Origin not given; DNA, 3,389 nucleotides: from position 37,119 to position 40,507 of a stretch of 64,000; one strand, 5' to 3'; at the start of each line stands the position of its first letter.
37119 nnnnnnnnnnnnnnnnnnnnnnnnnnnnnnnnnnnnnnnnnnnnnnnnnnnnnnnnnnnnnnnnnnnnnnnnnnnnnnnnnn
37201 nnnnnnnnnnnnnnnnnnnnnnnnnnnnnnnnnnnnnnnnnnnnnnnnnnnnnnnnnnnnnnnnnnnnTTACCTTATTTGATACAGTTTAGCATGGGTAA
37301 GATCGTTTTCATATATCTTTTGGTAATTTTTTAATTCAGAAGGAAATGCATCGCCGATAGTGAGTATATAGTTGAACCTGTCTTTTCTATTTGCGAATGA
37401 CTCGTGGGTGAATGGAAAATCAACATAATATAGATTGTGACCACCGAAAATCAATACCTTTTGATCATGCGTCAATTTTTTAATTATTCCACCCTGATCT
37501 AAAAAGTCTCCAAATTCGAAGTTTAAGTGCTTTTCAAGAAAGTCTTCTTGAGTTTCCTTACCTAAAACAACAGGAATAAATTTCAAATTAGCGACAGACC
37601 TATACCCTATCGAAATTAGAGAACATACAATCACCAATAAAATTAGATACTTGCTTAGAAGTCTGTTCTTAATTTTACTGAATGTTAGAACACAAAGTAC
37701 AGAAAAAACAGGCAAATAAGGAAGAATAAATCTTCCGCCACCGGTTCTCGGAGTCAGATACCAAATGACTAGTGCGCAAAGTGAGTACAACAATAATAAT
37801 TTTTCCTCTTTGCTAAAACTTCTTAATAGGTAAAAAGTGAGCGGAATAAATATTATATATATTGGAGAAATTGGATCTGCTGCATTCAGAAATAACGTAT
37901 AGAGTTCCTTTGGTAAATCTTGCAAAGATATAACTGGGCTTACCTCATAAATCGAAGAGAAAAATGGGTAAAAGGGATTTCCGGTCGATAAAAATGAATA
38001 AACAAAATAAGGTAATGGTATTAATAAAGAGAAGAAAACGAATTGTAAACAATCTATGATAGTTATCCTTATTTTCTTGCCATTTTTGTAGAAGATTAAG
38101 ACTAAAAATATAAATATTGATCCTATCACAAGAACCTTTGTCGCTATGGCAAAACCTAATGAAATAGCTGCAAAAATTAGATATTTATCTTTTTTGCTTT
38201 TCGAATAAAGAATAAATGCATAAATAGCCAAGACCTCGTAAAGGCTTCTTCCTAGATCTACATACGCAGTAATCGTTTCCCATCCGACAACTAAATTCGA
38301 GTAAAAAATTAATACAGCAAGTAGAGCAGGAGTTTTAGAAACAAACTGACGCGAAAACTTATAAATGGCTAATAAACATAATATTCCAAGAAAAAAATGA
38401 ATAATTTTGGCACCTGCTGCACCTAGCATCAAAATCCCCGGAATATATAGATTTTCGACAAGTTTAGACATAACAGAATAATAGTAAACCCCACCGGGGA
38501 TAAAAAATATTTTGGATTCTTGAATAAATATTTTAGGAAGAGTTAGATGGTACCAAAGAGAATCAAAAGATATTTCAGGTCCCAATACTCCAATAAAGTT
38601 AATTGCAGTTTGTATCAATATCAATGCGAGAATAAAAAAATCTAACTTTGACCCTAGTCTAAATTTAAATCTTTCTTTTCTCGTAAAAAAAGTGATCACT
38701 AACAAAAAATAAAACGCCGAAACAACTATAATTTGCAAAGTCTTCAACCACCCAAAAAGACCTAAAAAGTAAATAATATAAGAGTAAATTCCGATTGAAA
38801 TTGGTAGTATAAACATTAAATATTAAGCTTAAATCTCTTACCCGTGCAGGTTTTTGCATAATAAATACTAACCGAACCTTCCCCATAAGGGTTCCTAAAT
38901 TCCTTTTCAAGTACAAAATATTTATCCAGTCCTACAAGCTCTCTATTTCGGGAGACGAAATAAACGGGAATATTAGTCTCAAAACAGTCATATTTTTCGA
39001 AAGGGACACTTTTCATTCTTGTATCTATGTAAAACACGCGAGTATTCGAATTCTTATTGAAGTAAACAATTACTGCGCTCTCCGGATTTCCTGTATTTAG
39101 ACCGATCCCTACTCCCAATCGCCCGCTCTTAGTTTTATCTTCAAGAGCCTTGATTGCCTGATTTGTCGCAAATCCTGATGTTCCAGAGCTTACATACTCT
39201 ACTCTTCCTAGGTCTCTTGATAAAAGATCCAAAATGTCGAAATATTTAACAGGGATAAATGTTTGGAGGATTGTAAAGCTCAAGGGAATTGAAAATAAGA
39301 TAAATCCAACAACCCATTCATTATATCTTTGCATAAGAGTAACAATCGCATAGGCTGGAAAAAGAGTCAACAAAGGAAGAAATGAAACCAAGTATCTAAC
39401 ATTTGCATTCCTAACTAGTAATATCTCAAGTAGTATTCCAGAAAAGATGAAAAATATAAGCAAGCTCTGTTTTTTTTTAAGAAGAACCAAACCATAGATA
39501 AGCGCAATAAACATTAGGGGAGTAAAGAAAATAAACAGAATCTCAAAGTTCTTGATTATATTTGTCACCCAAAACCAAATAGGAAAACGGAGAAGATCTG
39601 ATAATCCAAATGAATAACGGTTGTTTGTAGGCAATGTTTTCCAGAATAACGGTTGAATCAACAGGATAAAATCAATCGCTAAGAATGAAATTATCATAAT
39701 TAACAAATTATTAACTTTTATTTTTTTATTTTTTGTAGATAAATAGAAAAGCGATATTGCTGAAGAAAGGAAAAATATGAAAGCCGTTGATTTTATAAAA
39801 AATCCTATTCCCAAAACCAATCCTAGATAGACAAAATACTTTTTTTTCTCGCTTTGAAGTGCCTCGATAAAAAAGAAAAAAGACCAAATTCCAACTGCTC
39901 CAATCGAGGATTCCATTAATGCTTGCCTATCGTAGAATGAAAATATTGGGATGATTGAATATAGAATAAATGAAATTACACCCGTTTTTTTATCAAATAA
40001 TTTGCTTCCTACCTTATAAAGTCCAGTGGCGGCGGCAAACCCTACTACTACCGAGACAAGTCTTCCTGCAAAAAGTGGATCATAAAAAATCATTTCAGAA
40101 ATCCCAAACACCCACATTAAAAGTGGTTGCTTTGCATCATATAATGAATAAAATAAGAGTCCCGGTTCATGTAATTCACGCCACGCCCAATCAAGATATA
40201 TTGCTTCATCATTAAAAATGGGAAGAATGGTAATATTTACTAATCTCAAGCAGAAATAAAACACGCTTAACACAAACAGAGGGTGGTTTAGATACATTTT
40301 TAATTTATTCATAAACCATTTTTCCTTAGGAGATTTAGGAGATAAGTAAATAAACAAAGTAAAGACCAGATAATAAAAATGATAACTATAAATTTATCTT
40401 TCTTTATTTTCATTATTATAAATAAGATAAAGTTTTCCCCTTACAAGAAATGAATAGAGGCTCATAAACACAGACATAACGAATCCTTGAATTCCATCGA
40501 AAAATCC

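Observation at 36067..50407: ~14 kb AT-rich glycan-biosynthesis island abutting tRNA-Val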

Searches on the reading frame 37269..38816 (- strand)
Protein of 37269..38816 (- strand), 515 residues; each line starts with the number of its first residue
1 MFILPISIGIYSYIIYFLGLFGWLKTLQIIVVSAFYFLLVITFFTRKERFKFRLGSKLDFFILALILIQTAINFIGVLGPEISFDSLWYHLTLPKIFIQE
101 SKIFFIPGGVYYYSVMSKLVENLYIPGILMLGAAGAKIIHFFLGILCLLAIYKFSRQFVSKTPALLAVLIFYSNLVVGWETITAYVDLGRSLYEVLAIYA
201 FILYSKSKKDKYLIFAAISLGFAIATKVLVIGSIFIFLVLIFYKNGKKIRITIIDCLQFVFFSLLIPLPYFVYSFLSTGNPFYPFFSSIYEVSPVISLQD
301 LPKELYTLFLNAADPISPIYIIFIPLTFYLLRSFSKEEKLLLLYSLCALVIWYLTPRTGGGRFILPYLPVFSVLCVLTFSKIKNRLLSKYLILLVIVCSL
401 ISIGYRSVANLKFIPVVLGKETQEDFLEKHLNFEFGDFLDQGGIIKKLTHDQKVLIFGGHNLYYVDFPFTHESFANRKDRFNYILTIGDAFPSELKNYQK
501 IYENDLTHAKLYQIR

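Call 4: search_protein_families(library=pfam, proteins=[window:37269-38816:-], max_evalue=0.01)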
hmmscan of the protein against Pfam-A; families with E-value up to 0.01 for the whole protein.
window:37269-38816:- (515 aa): 1 family
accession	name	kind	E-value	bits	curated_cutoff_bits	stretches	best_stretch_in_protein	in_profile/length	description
PF13231.12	PMT_2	-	1.2e-06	29.3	26.1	1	136-267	24-156/160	Dolichyl-phosphate-mannose-protein mannosyltransferase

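Call 12: search_protein_families(library=ncbifam, proteins=[window:37269-38816:-], max_evalue=0.001)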
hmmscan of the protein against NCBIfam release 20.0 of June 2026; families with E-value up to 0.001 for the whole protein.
window:37269-38816:- (515 aa): 1 family
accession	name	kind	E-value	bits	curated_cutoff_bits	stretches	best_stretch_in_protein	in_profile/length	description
NF047440.1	LA3751_2_3_fam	subfamily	4.9e-07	28.9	200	1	123-406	88-382/460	LA_3751/LA_3752 family putative glycosyltransferase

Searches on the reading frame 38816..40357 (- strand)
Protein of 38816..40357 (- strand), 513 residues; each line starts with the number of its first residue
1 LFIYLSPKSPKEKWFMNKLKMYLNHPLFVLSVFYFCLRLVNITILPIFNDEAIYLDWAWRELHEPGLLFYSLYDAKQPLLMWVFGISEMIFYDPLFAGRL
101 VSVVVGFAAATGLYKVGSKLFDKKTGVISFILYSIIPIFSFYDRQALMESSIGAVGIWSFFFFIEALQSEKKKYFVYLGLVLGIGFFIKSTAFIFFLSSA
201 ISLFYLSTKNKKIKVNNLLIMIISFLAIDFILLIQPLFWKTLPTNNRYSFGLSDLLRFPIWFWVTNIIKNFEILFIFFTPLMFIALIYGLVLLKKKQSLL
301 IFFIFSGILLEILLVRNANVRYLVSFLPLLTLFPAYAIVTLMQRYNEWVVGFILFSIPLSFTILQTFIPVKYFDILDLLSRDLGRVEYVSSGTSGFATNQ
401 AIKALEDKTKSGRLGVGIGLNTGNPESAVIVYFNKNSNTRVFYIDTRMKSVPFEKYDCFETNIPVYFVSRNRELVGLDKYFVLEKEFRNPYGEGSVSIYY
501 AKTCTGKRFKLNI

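Call 4: search_protein_families(library=pfam, proteins=[window:38816-40357:-], max_evalue=0.01)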
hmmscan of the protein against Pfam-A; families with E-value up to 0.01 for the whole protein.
window:38816-40357:- (513 aa): 1 family
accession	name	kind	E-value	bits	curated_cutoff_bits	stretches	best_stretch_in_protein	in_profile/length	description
PF13231.12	PMT_2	-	5.8e-17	62.8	26.1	1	78-226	4-151/160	Dolichyl-phosphate-mannose-protein mannosyltransferase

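Call 10: find_encoding_contigs(protein=window:38816-40357:-, flank=10000, max_places=6)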
Protein window:38816-40357:- (513 aa): no gene with exactly this product is on record in the collection.

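Call 12: search_protein_families(library=ncbifam, proteins=[window:38816-40357:-], max_evalue=0.001)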
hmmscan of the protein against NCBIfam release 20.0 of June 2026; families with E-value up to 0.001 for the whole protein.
window:38816-40357:- (513 aa): 1 family
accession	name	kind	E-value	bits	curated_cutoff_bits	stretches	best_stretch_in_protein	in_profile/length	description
NF052499.1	MnslTaseMT1671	equivalog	0.00041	18.9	900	1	90-218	92-221/523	mannosyltransferase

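Call 25: search_solved_structures(query=window:38816-40357:-, max_evalue=0.1)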
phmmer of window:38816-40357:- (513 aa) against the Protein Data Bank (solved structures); distinct sequences matched with E-value up to 0.1: 31.
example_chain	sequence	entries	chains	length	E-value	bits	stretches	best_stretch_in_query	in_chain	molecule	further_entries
4dkl_A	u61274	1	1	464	0.0017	21.1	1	253-335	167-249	Mu-type opioid receptor, lysozyme chimera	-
4ej4_A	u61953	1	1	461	0.0022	20.7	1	256-335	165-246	Delta-type opioid receptor, Lysozyme chimera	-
9pa2_R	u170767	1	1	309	0.04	16.6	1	251-297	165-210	Mu-type opioid receptor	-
8e0g_A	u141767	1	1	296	0.042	16.5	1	252-297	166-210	Mu-type opioid receptor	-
5c1m_A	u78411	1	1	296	0.042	16.5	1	252-297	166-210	Mu-type opioid receptor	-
9xc6_R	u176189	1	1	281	0.043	16.5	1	251-298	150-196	Mu-type opioid receptor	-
9ppq_R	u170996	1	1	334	0.044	16.4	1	252-297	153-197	Mu-type opioid receptor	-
4n6h_A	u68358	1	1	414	0.046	16.4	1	256-299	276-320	Soluble cytochrome b562, Delta-type opioid receptor chimeric protein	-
7ul4_A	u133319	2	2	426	0.05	16.3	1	252-299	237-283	Mu-type opioid receptor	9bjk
9cgj_A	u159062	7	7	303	0.052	16.2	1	255-299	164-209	Delta-type opioid receptor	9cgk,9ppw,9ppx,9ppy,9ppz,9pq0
8efb_R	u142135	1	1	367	0.052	16.2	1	251-297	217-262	Mu-type opioid receptor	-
8y45_A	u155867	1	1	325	0.063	15.9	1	255-299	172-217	Delta-type opioid receptor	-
9pa3_R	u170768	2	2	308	0.064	15.9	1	250-298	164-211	Mu-type opioid receptor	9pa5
8y71_R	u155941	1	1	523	0.066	15.9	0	256-299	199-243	Delta-type opioid receptor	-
8f7q_R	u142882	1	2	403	0.067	15.8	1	251-298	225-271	Mu-type opioid receptor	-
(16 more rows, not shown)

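Call 54: find_homologous_proteins(query=window:38816-40357:-, max_evalue=0.00001)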
Query window:38816-40357:- (513 aa): 421 proteins with E <= 0.00001 among 8000 candidates; the best 120 are listed.
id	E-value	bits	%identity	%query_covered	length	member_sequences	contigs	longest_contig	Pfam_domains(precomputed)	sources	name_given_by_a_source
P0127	0.0e+0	1077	100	96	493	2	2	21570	PF13231.13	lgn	-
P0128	1.9e-159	551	52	97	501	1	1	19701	PF13231.13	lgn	-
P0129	4.4e-132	460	46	94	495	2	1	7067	PF13231.13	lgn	-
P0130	6.2e-132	460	46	96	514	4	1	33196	PF13231.13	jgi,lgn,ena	jgi:4-amino-4-deoxy-L-arabinose transferase-like glycosyltransferase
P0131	2.3e-131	458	46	96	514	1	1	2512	PF13231.13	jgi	jgi:4-amino-4-deoxy-L-arabinose transferase-like glycosyltransferase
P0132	3.9e-131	457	47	96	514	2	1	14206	PF13231.13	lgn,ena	-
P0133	8.3e-131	456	47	96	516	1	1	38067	PF13231.13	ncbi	-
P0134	2.8e-130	454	48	96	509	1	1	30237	PF13231.13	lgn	-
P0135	6.1e-130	453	46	96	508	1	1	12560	PF13231.13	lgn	-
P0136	1.7e-129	452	46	96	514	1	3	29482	PF13231.13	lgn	-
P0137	1.1e-128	449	46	98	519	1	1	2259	PF13231.13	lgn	-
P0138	3.3e-128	447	45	96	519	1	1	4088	PF13231.13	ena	-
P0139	1.0e-127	446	45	92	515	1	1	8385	PF13231.13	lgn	-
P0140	1.3e-127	446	45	99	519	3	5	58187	PF13231.13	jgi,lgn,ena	jgi:4-amino-4-deoxy-L-arabinose transferase-like glycosyltransferase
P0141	3.3e-127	444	44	96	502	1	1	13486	PF13231.13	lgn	-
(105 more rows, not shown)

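Call 63: predict_structure(alignment_id=A4)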
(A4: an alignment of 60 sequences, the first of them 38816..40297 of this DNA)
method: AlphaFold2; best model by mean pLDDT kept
length: 493 residues; sequences in the alignment: 60
mean_pLDDT: 91.8   pTM: 0.90
mean pLDDT of the five models: 91.8, 91.6, 90.5, 90.3, 90.2
residues with pLDDT >= 90: 379; 70-90: 108; 50-70: 3; < 50: 3
segments of 3 or more residues with pLDDT < 50: 1-3
pLDDT, mean of each block of 10 residues (from residue 1): 73 94 81 91 93 93 95 92 96 97 97 95 87 97 94 97 97 96 88 85 98 94 89 94 96 91 96 91 95 93 93 98 97 95 92 88 78 84 93 92 89 91 87 89 94 92 94 91 90 85
secondary structure, 60 per line:
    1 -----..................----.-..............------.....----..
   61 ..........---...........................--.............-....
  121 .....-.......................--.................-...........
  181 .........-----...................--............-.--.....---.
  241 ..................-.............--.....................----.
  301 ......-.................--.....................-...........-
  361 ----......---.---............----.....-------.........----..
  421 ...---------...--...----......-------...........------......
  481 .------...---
elements in order: H6-23 H30-43 H50-54 H59-70 H74-100 H103-115 H117-125 H127-149 H152-168 H170-189 H195-213 H216-227 H232-236 H240-258 H260-272 H275-294 H300-306 H308-324 H327-347 H349-359 H365-370 H378-389 E394-398 H406-414 E419-423 E438-440 E445-450 E461-468 E475-481 E488-490

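Call 65: fold_search(model_id=the predicted structure, library=pdb)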
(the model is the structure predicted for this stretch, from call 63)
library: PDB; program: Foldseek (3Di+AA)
matches with E <= 10: 156; with E <= 0.001: 22
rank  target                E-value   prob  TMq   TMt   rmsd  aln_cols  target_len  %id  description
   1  9s6t_A                1.3e-08  1.00  0.56  0.58   8.0       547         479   13  Ternary cryo-EM structure of chicken ALG12 with Dol25-PP-GlcNAc2Man7, Dol25-P-Man, and Fab (released 2026-03-18)
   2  5ezm                  1.8e-07  1.00  0.58  0.54   8.8       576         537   11  Crystal Structure of ArnT from Cupriavidus metallidurans in the apo state (released 2016-02-17)
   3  5f15                  1.9e-06  1.00  0.61  0.56   8.6       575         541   10  Crystal Structure of ArnT from Cupriavidus metallidurans bound to Undecaprenyl phosphate (released 2016-02-17)
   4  3waj                  3.7e-06  1.00  0.41  0.28  14.2       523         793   15  Crystal structure of the Archaeoglobus fulgidus oligosaccharyltransferase (O29867_ARCFU) complex with Zn and sulfate (released 2013-10-30)
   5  8agb_A                2.6e-05  1.00  0.44  0.36  10.9       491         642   12  Structure of yeast oligosaccharylransferase complex with lipid-linked oligosaccharide bound (released 2022-12-07)
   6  9s6u_A                2.9e-05  1.00  0.50  0.47   8.9       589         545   13  Ternary cryo-EM structure of human ALG9 with Dol25-PP-GlcNAc2Man8, Dol25-P-Man and Fab (released 2026-03-18)
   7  8age_A                3.1e-05  1.00  0.50  0.40  12.2       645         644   12  Structure of yeast oligosaccharylransferase complex with acceptor peptide bound (released 2022-12-07)
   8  6ezn_F                3.3e-05  1.00  0.48  0.38  12.0       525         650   13  Cryo-EM structure of the yeast oligosaccharyltransferase (OST) complex (released 2018-01-17)
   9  6s7t_A                3.7e-05  1.00  0.47  0.35  11.6       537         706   11  Cryo-EM structure of human oligosaccharyltransferase complex OST-B (released 2019-12-18)
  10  3wak                  3.7e-05  1.00  0.43  0.28  12.6       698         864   14  Crystal structure of the Archaeoglobus fulgidus oligosaccharyltransferase (O29867_ARCFU) in the apo form (released 2013-10-30)
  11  7oci_F                5.7e-05  1.00  0.46  0.37  10.9       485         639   13  Cryo-EM structure of yeast Ost6p containing oligosaccharyltransferase complex (released 2022-02-16)
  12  5ogl_A                6.4e-05  1.00  0.51  0.37   9.8       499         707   13  Structure of bacterial oligosaccharyltransferase PglB in complex with an acceptor peptide and an lipid-linked oligosac (released 2017-10-25)
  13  8agc_A                8.7e-05  1.00  0.52  0.39  10.2       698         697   12  Structure of yeast oligosaccharylransferase complex with lipid-linked oligosaccharide and non-acceptor peptide bound (released 2022-12-07)
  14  6ftg_5                1.1e-04  1.00  0.47  0.38  13.1       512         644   12  Subtomogram average of OST-containing ribosome-translocon complexes from canine rough microsomal membranes (released 2018-03-21)
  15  9s6s_A                1.1e-04  1.00  0.51  0.48   8.9       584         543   11  Ternary cryo-EM structure of human ALG9 with Dol25-PP-GlcNAc2Man6, Dol25-P-Man and Fab (released 2026-03-18)
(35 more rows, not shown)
